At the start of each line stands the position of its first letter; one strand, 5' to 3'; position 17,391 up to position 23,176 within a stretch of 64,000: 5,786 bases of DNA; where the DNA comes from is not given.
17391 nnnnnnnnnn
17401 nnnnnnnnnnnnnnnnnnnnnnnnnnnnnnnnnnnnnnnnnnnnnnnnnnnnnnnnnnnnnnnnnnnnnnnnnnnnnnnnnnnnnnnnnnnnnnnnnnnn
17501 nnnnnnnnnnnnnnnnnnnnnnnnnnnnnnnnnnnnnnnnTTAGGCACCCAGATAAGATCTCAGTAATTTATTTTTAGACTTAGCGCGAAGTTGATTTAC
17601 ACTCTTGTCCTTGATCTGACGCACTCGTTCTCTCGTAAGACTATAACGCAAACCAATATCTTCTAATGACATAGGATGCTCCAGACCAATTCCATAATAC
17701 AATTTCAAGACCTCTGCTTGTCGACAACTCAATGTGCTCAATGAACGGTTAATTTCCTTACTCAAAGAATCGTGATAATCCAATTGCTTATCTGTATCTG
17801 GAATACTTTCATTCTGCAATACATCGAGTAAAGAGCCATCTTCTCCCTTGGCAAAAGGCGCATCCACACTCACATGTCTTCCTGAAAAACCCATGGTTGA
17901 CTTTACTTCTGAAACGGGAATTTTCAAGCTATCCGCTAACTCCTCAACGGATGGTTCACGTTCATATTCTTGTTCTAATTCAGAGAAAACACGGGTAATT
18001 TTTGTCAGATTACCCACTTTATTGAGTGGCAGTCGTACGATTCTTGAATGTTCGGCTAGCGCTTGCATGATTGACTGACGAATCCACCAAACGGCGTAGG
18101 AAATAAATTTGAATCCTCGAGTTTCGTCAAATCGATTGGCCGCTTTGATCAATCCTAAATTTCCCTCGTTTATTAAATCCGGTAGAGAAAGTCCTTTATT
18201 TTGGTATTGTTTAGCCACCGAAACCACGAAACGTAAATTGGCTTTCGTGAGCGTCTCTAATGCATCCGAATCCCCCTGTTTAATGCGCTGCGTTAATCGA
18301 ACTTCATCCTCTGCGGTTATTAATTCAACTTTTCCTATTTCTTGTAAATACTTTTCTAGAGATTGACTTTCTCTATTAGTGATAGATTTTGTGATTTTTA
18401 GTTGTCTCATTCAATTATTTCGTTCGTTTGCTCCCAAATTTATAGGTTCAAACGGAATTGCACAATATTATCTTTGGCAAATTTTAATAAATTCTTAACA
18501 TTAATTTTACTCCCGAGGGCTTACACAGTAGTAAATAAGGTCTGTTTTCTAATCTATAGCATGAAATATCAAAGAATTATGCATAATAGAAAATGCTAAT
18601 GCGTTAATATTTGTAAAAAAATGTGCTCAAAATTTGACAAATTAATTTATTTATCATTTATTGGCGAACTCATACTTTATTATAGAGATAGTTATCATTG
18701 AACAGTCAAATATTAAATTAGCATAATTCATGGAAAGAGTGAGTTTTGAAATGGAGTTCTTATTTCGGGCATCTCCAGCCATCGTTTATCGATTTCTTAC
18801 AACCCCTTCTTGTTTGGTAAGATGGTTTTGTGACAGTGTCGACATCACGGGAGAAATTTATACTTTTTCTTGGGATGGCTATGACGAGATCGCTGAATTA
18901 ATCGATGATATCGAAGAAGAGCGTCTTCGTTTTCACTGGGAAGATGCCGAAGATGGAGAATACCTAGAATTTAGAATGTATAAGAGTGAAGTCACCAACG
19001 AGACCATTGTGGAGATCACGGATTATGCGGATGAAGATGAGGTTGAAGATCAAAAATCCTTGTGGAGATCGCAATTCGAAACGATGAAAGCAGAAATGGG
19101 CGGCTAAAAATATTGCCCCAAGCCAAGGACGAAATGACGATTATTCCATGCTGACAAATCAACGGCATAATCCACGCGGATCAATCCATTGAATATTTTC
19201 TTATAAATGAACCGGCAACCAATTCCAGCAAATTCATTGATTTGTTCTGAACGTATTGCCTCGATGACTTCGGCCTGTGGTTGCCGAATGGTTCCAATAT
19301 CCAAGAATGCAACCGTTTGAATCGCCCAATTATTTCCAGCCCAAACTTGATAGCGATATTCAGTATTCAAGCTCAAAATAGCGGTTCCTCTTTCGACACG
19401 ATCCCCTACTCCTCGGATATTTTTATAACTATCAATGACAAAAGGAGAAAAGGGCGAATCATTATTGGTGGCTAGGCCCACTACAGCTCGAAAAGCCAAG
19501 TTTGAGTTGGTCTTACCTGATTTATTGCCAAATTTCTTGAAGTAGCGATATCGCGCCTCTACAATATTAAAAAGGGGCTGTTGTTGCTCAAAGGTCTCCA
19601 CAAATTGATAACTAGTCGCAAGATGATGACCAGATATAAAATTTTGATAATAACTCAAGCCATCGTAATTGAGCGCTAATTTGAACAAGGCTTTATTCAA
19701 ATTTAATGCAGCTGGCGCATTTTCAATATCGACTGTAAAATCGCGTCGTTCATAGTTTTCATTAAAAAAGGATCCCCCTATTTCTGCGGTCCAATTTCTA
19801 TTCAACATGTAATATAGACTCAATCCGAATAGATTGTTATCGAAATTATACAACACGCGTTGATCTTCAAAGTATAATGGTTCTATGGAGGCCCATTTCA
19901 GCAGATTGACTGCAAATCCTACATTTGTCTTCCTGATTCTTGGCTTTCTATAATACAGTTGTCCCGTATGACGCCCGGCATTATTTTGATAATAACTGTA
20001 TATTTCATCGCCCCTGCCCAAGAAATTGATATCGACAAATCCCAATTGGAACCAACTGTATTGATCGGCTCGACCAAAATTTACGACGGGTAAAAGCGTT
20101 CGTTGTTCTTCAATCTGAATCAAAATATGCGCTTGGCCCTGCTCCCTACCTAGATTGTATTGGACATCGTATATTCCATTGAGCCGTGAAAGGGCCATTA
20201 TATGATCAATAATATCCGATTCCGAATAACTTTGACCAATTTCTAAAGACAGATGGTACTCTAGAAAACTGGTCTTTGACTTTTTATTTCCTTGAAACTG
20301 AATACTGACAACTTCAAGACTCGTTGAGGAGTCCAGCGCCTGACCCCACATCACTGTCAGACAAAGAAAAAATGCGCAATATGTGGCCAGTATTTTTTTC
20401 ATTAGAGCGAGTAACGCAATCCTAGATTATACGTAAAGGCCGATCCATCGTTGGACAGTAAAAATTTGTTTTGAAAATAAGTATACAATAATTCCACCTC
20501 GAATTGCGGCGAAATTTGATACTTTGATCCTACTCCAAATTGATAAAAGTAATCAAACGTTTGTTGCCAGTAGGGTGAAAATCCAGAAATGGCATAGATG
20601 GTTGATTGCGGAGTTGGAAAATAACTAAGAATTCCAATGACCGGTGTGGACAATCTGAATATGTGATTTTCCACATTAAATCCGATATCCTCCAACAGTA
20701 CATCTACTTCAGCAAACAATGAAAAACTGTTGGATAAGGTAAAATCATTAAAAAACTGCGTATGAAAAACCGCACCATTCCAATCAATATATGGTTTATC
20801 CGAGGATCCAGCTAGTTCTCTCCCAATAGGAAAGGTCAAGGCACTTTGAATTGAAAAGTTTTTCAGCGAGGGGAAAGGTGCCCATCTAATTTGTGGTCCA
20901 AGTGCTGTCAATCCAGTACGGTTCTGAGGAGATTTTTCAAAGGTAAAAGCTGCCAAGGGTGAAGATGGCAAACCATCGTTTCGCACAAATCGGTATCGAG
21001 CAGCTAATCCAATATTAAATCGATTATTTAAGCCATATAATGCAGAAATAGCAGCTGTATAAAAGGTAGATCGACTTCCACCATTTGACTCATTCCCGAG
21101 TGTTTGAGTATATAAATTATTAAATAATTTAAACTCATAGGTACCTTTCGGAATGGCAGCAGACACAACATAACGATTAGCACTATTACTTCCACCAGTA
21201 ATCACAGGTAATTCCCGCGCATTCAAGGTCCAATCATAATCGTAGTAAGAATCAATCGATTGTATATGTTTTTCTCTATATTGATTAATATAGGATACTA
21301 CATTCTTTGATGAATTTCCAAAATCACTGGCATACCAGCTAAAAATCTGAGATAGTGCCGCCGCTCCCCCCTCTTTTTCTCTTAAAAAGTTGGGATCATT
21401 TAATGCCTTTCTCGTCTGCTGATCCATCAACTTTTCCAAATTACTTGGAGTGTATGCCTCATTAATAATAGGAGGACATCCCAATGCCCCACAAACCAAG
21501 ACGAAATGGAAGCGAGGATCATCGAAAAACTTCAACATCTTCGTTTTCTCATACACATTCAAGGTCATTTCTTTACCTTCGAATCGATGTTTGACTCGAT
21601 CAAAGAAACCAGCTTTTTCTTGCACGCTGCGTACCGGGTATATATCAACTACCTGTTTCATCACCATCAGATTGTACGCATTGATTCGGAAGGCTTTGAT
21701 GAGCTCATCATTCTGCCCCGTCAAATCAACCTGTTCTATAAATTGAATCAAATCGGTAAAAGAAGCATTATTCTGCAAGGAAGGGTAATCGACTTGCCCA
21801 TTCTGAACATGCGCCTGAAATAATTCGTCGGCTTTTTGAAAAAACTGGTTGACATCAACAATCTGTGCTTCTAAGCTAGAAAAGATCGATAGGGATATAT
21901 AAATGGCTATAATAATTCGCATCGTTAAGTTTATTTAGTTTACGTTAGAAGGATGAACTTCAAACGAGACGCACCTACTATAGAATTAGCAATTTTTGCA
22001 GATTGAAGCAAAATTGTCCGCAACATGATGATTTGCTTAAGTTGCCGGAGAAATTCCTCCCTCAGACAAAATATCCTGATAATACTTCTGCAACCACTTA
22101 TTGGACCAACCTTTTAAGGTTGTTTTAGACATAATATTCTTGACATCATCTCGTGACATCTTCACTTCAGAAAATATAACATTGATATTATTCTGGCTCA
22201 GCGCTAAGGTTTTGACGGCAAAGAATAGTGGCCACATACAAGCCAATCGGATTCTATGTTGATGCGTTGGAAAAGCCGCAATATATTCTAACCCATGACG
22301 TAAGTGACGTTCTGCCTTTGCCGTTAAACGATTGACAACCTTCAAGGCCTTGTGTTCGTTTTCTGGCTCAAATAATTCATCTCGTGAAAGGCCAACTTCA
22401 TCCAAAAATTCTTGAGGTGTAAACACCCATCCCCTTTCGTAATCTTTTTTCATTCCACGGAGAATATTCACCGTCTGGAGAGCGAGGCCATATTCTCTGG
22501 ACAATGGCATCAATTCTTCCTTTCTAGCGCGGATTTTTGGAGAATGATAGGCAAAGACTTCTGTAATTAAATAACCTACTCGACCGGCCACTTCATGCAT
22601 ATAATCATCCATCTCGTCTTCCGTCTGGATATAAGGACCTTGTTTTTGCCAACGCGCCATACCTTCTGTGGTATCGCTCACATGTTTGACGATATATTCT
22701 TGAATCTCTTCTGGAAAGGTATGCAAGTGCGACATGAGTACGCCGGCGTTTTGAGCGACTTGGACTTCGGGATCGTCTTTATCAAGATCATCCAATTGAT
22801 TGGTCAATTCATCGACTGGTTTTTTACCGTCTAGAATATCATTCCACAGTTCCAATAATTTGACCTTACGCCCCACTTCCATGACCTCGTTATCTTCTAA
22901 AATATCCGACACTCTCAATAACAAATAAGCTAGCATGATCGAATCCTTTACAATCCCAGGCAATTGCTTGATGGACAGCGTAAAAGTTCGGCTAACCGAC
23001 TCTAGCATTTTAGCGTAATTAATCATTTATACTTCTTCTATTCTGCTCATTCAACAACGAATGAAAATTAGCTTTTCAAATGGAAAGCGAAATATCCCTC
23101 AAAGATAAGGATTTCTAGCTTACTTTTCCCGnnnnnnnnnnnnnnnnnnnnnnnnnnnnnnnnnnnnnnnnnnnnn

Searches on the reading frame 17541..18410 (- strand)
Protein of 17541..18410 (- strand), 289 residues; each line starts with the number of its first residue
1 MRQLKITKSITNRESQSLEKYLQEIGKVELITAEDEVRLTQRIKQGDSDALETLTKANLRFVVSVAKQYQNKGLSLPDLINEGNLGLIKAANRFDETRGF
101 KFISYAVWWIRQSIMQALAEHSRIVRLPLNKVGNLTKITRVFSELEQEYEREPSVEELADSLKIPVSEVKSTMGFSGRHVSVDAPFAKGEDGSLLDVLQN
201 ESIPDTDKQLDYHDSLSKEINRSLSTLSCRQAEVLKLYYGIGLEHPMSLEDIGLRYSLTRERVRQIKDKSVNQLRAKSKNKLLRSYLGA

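Call 16: search_protein_families(library=pfam, proteins=[window:17541-18410:-])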
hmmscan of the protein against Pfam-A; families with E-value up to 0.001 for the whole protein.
window:17541-18410:- (289 aa): 4 families
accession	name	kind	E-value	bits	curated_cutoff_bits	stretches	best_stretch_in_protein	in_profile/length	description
PF04542.20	Sigma70_r2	-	1.5e-17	63.5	24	1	56-123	3-70/71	Sigma-70 region 2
PF04545.22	Sigma70_r4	-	2e-15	56.4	24.1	1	224-276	2-50/50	Sigma-70, region 4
PF04539.22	Sigma70_r3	-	4.8e-15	55.9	25.3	1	135-206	3-74/78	Sigma-70 region 3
PF00140.25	Sigma70_r1_2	-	1.8e-11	44.2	22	1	17-48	2-33/34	Sigma-70 factor, region 1.2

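Call 17: find_encoding_contigs(protein=window:17541-18410:-, flank=10000, max_places=6)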
Protein window:17541-18410:- (289 aa): no gene with exactly this product is on record in the collection.

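Call 43: find_homologous_proteins(query=window:17541-18410:-, max_evalue=1e-80)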
Query window:17541-18410:- (289 aa): 7993 proteins with E <= 1e-80 among 8000 candidates; the best 120 are listed.
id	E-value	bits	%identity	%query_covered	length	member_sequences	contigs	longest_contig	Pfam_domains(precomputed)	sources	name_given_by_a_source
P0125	6.6e-181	617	100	100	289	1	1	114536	PF04545.23,PF00140.26,PF04542.21,PF04539.23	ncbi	-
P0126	2.3e-175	599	-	-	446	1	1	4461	PF04545.23,PF00140.26,PF04542.21,PF08281.19,PF04539.23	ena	-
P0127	1.9e-173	593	-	-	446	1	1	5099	PF04545.23,PF00140.26,PF04542.21,PF04539.23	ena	-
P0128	4.7e-156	536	86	100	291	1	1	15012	PF04545.23,PF00140.26,PF04542.21,PF04539.23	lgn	-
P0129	5.4e-150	516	84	100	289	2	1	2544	PF04545.23,PF00140.26,PF04542.21,PF04539.23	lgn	-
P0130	5.6e-141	486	80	100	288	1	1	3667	PF04545.23,PF00140.26,PF04542.21,PF04539.23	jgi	-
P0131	3.2e-140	484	78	100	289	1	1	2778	PF04545.23,PF00140.26,PF04542.21,PF04539.23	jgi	jgi:RNA polymerase primary sigma factor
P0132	7.5e-140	483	78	100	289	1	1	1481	PF04545.23,PF00140.26,PF04542.21,PF04539.23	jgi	jgi:RNA polymerase primary sigma factor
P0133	7.8e-140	483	78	100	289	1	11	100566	PF04545.23,PF00140.26,PF04542.21,PF04539.23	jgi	jgi:RNA polymerase primary sigma factor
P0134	1.2e-139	482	78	100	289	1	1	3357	PF04545.23,PF00140.26,PF04542.21,PF04539.23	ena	-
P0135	1.4e-139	482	78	100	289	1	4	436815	PF04545.23,PF00140.26,PF04542.21,PF04539.23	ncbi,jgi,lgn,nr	ncbi:MAG: RNA polymerase sigma factor RpoD/SigA [Saprospiraceae bacterium]|jgi:RNA polymerase primar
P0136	1.4e-139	482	78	100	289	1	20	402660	PF04545.23,PF00140.26,PF04542.21,PF04539.23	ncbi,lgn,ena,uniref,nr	ncbi:sigma-70 family RNA polymerase sigma factor [Flavilitoribacter nigricans]|uniref:RNA polymerase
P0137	2.1e-139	481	77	100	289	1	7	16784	PF04545.23,PF00140.26,PF04542.21,PF04539.23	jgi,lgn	jgi:RNA polymerase primary sigma factor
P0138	2.4e-139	481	78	100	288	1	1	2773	PF04545.23,PF00140.26,PF04542.21,PF04539.23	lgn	-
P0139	2.6e-139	481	77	100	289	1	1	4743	PF04545.23,PF00140.26,PF04542.21,PF04539.23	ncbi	-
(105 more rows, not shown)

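Call 44: find_encoding_contigs(protein=P0125, flank=10000, max_places=3)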
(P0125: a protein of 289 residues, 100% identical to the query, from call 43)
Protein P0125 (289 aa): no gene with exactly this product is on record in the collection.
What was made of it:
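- On REP/REPIN-RAYT: The remaining part of the 114.5-kb contig and the rest of the genome could not be fetched (calls 17, 44).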

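Call 45: find_encoding_contigs(protein=P0128, flank=10000, max_places=3)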
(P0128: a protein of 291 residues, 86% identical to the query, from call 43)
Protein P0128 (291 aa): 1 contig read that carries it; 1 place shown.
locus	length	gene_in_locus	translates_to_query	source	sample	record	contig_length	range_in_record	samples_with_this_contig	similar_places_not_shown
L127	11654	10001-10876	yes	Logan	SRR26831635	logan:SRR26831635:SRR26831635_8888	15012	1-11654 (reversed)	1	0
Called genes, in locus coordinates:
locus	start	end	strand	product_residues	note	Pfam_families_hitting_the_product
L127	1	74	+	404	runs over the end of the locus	PF07075:NamZ_N, PF20732:NamZ_C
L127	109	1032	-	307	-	-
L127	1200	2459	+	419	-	PF07690:MFS_1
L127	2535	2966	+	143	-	-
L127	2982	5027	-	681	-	-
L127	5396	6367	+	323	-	PF00494:SQS_PSY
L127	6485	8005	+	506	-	PF04784:DUF547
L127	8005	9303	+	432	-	PF07244:POTRA, PF01103:Omp85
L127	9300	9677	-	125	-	PF19569:START_2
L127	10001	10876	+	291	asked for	PF00140:Sigma70_r1_2, PF04542:Sigma70_r2, PF04539:Sigma70_r3, PF04545:Sigma70_r4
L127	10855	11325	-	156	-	PF13404:HTH_AsnC-type, PF13412:HTH_24, PF01037:AsnC_trans_reg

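Call 47: find_encoding_contigs(protein=P0126, flank=10000, max_places=3)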
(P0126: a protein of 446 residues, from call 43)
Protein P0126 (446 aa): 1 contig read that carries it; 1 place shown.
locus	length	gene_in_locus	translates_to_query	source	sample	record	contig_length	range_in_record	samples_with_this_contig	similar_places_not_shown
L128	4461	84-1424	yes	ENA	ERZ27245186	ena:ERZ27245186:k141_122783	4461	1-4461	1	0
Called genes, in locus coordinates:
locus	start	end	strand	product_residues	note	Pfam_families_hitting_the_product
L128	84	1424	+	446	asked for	PF00140:Sigma70_r1_2, PF04542:Sigma70_r2, PF04539:Sigma70_r3, PF08281:Sigma70_r4_2 (faint), PF04542:Sigma70_r2 (weak), PF04539:Sigma70_r3, PF04545:Sigma70_r4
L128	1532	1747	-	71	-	-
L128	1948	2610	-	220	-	PF03167:UDG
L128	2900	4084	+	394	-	PF00245:Alk_phosphatase, PF01676:Metalloenzyme (weak)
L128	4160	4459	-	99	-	?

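Call 48: find_encoding_contigs(protein=P0127, flank=10000, max_places=3)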
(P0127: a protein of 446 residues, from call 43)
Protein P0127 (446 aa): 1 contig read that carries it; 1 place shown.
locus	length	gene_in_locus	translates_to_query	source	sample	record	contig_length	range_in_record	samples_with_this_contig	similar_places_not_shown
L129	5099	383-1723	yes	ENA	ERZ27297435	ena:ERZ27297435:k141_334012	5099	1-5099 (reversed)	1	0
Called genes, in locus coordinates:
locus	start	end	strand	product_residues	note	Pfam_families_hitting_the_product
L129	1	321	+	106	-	?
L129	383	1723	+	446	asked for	PF00140:Sigma70_r1_2, PF04542:Sigma70_r2, PF04539:Sigma70_r3, PF04545:Sigma70_r4 (weak), PF04539:Sigma70_r3, PF04545:Sigma70_r4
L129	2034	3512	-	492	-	PF00089:Trypsin, PF13365:Trypsin_2, PF00595:PDZ (weak), PF13180:PDZ_2, PF12812:PDZ_1 (faint), PF17820:PDZ_6 (weak)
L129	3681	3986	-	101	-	PF04977:DivIC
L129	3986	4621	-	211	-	PF13353:Fer4_12 (weak), PF04055:Radical_SAM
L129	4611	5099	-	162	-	?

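Call 50: find_encoding_contigs(protein=P0129, flank=10000, max_places=3)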
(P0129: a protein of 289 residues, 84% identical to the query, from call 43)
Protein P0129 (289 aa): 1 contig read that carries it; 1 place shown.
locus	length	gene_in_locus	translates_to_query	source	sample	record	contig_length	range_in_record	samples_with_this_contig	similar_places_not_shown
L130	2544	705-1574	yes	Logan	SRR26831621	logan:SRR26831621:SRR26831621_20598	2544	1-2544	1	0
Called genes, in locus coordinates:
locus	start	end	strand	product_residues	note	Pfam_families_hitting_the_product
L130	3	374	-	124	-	?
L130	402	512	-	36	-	-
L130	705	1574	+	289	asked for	PF00140:Sigma70_r1_2, PF04542:Sigma70_r2, PF04539:Sigma70_r3, PF04545:Sigma70_r4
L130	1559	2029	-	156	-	PF13404:HTH_AsnC-type, PF13412:HTH_24, PF01037:AsnC_trans_reg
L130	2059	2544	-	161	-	?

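Call 56: list_cluster_members(proteins=[P0125, P0001, P0128])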
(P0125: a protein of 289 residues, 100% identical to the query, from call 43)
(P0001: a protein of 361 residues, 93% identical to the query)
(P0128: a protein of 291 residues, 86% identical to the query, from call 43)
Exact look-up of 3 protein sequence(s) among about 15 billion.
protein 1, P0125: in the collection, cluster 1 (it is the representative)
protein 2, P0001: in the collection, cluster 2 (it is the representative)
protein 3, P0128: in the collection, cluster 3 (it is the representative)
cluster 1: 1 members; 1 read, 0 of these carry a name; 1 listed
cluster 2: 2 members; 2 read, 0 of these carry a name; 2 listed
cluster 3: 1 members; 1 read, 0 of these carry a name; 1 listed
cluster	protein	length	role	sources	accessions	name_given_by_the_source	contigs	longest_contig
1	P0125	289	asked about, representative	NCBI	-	-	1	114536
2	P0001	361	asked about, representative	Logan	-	-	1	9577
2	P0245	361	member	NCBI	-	-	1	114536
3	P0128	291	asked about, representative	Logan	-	-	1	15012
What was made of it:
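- Tried and rejected: The window's own 114.5-kb NCBI contig could not be retrieved (calls 17, 44, 56).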

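Call 89: find_encoding_contigs(protein=P0133, flank=6000, max_places=6)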
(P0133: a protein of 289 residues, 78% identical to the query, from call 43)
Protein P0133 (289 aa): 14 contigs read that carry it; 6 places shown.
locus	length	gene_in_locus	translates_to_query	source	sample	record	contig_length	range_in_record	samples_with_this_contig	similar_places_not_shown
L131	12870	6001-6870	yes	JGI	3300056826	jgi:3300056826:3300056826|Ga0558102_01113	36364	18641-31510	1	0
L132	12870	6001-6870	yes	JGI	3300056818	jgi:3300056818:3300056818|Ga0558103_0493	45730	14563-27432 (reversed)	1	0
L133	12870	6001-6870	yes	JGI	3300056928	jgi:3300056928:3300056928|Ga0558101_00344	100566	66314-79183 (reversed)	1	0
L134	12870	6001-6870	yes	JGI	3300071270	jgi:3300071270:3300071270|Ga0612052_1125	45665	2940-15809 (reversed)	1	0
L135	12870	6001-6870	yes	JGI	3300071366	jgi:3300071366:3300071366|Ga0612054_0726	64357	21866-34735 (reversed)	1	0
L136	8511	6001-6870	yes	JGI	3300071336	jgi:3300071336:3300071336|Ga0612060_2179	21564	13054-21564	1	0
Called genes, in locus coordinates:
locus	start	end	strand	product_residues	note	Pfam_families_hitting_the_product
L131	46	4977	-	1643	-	PF05359:DUF748, PF27051:TamB_N (faint), PF04357:TamB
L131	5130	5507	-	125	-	PF19569:START_2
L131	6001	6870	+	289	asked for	PF00140:Sigma70_r1_2, PF04542:Sigma70_r2, PF04539:Sigma70_r3, PF04545:Sigma70_r4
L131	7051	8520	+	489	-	PF00044:Gp_dh_N, PF02800:Gp_dh_C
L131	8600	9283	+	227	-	-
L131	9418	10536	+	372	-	PF04231:Endonuclease_1, PF18962:Por_Secre_tail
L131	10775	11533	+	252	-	PF04784:DUF547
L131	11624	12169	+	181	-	PF01625:PMSR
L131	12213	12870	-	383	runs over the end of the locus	PF00112:Peptidase_C1 (faint), PF03051:Peptidase_C1_2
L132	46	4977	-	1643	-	PF05359:DUF748, PF27051:TamB_N (faint), PF04357:TamB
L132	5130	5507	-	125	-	PF19569:START_2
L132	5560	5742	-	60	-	-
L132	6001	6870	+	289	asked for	PF00140:Sigma70_r1_2, PF04542:Sigma70_r2, PF04539:Sigma70_r3, PF04545:Sigma70_r4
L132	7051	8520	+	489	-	PF00044:Gp_dh_N, PF02800:Gp_dh_C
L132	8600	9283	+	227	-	-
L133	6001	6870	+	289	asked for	PF00140:Sigma70_r1_2, PF04542:Sigma70_r2, PF04539:Sigma70_r3, PF04545:Sigma70_r4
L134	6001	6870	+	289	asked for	PF00140:Sigma70_r1_2, PF04542:Sigma70_r2, PF04539:Sigma70_r3, PF04545:Sigma70_r4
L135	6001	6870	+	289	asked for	PF00140:Sigma70_r1_2, PF04542:Sigma70_r2, PF04539:Sigma70_r3, PF04545:Sigma70_r4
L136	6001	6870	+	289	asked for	PF00140:Sigma70_r1_2, PF04542:Sigma70_r2, PF04539:Sigma70_r3, PF04545:Sigma70_r4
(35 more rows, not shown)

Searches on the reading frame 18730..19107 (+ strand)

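Call 29: search_protein_families(library=pfam, proteins=[window:18730-19107:+], max_evalue=0.01)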
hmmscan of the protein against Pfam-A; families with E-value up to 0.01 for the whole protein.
window:18730-19107:+ (125 aa): 2 families
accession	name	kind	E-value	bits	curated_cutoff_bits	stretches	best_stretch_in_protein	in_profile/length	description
PF19569.5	START_2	-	4.9e-29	101.2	23.6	1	2-124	3-125/126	START-like superfamily domain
PF08327.17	AHSA1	-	0.00075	20.2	22.1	1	14-121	2-122/125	Activator of Hsp90 ATPase homolog 1-like protein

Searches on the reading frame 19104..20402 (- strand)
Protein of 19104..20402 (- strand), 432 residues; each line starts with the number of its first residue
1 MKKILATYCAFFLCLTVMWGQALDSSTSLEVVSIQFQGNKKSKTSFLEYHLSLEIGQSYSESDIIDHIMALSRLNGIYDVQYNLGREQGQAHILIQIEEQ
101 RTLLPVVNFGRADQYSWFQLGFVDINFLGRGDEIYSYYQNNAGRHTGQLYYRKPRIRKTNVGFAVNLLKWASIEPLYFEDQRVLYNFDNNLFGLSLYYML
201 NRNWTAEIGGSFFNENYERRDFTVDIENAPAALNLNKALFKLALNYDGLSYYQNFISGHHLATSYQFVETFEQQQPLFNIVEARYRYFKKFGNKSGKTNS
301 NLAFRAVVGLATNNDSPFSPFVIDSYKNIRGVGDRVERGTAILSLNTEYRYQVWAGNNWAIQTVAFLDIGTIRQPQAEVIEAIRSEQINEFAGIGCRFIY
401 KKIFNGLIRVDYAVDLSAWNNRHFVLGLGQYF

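Call 37: search_protein_families(library=pfam, proteins=[window:19104-20402:-], max_evalue=0.001)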
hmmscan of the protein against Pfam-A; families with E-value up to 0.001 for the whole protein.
window:19104-20402:- (432 aa): 1 family
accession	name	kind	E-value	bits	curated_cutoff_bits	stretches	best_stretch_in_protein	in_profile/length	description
PF01103.29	Omp85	-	3.8e-15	56.7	24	1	126-432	1-325/325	Omp85 superfamily domain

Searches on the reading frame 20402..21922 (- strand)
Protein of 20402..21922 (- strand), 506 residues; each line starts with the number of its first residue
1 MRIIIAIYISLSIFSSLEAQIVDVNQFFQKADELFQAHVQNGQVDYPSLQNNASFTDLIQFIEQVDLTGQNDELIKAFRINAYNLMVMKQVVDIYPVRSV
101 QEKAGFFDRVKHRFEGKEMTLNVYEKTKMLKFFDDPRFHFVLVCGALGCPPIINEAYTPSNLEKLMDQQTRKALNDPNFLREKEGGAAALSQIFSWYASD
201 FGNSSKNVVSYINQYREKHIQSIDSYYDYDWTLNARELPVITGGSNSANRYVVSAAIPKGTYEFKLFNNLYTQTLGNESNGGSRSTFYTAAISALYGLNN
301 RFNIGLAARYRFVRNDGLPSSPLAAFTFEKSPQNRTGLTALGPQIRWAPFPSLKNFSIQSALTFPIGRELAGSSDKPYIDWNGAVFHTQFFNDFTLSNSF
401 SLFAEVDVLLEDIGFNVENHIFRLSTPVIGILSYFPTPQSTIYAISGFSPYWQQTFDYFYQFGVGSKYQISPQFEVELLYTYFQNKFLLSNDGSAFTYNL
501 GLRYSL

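Call 37: search_protein_families(library=pfam, proteins=[window:20402-21922:-], max_evalue=0.001)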
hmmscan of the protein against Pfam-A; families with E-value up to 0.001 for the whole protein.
window:20402-21922:- (506 aa): 1 family
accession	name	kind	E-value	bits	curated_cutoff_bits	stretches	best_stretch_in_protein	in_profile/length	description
PF04784.19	DUF547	-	6.3e-17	62.2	27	1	73-172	7-123/125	Protein of unknown function, DUF547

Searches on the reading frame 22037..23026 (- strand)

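Call 37: search_protein_families(library=pfam, proteins=[window:22037-23026:-], max_evalue=0.001)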
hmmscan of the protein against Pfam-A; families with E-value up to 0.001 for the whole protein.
window:22037-23026:- (329 aa): 1 family
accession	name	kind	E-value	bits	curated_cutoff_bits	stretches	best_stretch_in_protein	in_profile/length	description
PF00494.24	SQS_PSY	-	7.4e-45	154.1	26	1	10-276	3-244/263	Squalene/phytoene synthase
